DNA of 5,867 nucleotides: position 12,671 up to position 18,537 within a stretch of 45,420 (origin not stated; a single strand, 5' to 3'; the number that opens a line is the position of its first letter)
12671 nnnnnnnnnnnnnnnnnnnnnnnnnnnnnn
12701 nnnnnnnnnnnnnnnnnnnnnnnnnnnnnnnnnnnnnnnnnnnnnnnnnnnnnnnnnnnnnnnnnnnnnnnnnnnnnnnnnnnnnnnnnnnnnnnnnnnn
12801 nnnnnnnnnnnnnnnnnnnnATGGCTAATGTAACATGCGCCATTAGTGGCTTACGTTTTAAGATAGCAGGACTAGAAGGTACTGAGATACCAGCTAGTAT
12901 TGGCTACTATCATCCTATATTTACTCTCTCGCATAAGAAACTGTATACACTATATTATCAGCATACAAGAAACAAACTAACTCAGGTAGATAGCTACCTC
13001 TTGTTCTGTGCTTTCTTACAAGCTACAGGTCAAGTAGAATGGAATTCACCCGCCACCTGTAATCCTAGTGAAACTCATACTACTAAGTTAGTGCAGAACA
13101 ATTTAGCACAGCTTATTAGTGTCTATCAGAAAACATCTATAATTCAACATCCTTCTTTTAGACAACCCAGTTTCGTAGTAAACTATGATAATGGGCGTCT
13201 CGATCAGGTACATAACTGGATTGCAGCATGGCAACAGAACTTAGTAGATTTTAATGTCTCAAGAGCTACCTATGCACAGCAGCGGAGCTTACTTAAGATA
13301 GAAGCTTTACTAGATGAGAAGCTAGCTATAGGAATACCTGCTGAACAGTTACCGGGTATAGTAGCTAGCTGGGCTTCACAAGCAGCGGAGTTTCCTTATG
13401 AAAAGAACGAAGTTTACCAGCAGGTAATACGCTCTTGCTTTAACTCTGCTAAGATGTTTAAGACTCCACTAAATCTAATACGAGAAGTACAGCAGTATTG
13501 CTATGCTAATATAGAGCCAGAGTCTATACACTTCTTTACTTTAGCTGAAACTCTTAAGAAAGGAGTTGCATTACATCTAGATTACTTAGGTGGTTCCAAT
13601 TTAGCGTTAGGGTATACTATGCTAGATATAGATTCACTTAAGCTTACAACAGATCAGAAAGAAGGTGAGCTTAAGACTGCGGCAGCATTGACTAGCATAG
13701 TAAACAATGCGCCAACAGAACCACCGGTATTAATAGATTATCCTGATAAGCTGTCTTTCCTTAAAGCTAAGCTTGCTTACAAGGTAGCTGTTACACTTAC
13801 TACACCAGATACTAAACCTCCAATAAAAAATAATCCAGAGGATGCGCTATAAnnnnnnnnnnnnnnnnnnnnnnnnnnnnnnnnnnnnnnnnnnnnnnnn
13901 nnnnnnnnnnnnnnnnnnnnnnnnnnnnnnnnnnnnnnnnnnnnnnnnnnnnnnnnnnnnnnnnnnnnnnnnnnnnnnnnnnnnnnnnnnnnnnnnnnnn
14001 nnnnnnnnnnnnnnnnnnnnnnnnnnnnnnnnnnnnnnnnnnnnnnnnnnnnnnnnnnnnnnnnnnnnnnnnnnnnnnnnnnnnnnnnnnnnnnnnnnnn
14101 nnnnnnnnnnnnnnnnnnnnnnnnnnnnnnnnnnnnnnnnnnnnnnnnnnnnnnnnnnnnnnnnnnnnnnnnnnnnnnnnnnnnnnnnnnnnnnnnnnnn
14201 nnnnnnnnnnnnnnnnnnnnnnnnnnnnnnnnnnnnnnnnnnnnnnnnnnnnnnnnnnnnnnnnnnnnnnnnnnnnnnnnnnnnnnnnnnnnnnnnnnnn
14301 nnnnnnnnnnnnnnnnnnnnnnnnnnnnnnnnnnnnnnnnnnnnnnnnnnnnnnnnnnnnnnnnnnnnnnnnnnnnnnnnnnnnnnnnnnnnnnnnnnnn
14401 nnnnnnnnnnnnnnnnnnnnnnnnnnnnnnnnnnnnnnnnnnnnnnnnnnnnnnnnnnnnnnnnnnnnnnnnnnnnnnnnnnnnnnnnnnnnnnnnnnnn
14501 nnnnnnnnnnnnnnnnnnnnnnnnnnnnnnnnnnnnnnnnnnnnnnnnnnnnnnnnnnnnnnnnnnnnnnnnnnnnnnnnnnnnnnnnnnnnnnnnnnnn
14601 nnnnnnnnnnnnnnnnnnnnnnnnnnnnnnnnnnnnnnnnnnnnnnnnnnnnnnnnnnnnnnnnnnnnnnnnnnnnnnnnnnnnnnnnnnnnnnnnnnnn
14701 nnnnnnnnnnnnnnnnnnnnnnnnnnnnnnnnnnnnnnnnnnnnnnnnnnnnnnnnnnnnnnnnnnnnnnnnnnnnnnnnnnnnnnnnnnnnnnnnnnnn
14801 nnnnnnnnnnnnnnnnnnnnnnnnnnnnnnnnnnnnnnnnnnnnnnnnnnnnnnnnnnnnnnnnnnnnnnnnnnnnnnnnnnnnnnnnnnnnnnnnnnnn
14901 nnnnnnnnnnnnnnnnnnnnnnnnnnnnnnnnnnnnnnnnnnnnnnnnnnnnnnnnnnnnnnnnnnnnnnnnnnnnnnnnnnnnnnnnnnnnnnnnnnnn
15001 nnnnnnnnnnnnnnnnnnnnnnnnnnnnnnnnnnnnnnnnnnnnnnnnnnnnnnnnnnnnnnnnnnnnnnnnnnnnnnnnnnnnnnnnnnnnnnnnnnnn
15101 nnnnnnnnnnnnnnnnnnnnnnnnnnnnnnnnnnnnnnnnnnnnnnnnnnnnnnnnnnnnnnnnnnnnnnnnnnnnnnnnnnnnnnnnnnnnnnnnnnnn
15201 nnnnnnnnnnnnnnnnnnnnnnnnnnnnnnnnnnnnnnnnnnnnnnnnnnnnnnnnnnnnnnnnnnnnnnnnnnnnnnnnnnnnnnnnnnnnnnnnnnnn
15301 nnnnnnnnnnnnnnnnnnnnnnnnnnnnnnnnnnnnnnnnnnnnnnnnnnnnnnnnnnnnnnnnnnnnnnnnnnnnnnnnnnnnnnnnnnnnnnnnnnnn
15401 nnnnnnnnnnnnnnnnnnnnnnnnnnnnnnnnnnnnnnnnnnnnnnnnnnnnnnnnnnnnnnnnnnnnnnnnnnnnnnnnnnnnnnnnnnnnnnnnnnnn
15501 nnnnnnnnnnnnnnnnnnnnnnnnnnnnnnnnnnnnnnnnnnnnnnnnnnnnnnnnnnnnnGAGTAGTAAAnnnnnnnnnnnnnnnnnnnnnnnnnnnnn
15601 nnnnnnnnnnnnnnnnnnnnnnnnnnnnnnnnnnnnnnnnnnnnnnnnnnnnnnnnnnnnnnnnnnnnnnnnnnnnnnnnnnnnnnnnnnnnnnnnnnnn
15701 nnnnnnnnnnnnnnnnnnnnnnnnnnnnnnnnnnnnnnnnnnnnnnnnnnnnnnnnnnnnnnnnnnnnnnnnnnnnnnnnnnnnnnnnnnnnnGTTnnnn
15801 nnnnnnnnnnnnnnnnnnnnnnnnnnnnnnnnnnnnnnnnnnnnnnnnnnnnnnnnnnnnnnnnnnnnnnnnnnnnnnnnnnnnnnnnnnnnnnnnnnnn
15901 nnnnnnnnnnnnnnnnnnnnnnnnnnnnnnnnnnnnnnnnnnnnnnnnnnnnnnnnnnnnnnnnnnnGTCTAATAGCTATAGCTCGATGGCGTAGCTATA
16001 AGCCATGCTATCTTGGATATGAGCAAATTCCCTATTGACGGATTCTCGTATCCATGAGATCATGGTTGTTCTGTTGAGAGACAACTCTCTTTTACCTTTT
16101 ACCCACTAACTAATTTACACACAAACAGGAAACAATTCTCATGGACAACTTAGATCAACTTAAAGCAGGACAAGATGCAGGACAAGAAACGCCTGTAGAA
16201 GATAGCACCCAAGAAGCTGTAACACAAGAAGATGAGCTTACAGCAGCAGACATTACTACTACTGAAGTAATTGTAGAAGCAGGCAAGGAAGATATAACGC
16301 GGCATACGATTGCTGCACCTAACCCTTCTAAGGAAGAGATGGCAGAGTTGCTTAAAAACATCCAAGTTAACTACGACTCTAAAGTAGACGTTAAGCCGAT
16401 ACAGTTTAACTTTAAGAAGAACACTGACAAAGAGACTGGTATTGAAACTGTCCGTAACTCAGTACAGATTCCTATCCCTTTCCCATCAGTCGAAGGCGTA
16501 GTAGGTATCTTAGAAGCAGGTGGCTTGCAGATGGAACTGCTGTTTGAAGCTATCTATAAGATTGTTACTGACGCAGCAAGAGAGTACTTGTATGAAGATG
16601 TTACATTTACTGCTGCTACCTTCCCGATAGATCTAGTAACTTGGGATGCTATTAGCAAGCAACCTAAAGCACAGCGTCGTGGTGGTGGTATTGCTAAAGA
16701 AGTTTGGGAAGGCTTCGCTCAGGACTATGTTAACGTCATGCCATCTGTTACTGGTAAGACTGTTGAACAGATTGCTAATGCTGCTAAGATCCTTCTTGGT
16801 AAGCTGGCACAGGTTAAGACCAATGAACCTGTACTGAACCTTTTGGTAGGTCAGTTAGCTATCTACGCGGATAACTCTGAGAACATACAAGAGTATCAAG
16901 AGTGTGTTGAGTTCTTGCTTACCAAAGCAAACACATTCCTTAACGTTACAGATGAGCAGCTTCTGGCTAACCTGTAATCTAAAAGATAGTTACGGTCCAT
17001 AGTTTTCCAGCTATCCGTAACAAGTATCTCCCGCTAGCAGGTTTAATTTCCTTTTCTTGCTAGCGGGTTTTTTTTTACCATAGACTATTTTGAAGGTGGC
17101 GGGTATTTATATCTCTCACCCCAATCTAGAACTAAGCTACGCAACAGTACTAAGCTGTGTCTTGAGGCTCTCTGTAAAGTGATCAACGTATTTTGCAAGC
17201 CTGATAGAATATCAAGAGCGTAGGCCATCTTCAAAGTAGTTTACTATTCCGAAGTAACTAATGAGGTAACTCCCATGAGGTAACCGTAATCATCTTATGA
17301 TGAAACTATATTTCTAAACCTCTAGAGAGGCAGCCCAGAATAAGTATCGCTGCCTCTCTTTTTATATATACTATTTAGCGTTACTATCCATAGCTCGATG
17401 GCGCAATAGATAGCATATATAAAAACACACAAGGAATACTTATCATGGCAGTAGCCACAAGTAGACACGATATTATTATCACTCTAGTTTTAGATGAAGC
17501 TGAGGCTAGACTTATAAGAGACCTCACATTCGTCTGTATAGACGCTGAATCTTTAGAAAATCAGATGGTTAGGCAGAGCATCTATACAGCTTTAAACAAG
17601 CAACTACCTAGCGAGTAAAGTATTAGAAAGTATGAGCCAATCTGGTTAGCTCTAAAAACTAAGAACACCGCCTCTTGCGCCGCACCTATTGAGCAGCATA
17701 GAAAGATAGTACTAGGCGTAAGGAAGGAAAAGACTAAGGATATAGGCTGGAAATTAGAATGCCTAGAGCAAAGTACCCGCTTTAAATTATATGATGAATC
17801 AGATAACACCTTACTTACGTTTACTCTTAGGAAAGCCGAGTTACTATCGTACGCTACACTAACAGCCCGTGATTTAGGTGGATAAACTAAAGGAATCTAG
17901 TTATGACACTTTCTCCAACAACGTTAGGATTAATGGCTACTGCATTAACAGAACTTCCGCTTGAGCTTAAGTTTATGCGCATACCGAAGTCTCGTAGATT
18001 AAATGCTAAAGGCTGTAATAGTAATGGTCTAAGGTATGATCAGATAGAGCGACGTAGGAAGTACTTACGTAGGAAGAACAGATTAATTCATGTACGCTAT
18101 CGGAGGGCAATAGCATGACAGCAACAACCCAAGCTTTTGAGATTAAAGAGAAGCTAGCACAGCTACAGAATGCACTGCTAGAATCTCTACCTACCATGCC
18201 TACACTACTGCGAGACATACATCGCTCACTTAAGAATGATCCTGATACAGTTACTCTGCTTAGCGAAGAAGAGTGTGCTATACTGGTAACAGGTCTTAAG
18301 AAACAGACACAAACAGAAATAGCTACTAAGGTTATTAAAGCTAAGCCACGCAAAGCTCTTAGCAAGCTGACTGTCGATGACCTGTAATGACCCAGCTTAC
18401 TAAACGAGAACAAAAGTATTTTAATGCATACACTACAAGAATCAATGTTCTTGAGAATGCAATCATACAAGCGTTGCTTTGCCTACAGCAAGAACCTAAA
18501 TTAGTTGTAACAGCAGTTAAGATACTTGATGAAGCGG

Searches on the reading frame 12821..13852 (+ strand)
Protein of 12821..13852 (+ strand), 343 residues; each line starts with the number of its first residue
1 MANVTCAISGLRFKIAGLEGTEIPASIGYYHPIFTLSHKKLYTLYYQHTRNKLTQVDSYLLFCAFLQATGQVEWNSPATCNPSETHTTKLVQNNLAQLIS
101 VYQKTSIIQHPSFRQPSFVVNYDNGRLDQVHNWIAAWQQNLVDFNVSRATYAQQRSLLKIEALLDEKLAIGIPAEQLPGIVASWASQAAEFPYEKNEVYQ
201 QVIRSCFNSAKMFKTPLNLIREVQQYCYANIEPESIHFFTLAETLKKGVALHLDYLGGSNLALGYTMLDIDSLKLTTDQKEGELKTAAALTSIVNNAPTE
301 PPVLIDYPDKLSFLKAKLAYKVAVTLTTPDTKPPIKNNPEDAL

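Call 9: search_protein_families(library=pfam, proteins=[window:12821-13852:+], max_evalue=0.01)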
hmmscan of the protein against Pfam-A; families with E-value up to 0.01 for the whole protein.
window:12821-13852:+ (343 aa): 0 families

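Call 10: search_protein_families(library=phrogs, proteins=[window:12821-13852:+], max_evalue=0.01)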
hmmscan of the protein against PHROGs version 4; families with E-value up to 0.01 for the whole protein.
window:12821-13852:+ (343 aa): 0 families

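Call 49: search_protein_families(library=pfam, proteins=[window:12821-13852:+], max_evalue=5)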
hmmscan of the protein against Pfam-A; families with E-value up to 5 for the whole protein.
window:12821-13852:+ (343 aa): 0 families

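Call 65: search_solved_structures(query=window:12821-13852:+, max_evalue=1)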
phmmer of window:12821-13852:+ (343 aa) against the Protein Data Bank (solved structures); distinct sequences matched with E-value up to 1: 1.
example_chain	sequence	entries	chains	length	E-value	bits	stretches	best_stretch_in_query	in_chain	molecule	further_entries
9tsm_A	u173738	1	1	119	0.76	12.4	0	190-249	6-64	Bromodomain protein, putative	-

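Call 100: search_protein_families(library=ncbifam, proteins=[window:12821-13852:+], max_evalue=0.1)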
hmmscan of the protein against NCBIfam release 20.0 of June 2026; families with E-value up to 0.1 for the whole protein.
window:12821-13852:+ (343 aa): 0 families

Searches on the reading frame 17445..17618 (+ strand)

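Call 48: search_protein_families(library=pfam, proteins=[window:17445-17618:+], max_evalue=1)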
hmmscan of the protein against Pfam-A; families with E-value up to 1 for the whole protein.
window:17445-17618:+ (57 aa): 1 family
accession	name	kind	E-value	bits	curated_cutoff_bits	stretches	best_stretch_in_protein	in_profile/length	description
PF01882.25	DUF58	-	0.021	14.5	23.4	1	3-44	156-197/216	Protein of unknown function DUF58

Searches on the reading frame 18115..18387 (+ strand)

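Call 48: search_protein_families(library=pfam, proteins=[window:18115-18387:+], max_evalue=1)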
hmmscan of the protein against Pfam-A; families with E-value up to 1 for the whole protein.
window:18115-18387:+ (90 aa): 1 family
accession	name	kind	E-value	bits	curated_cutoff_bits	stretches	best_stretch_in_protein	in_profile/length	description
PF10508.15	Proteasom_PSMB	-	0.029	13.3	23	1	6-76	73-148/499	Proteasome non-ATPase 26S subunit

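Call 67: search_protein_families(library=phrogs, proteins=[window:18115-18387:+], max_evalue=0.01)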
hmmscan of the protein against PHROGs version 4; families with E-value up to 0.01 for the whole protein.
window:18115-18387:+ (90 aa): 1 family
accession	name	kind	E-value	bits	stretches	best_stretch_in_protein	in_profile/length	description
phrog_14764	-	unknown function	0.0019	18.9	1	10-84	146-217/236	-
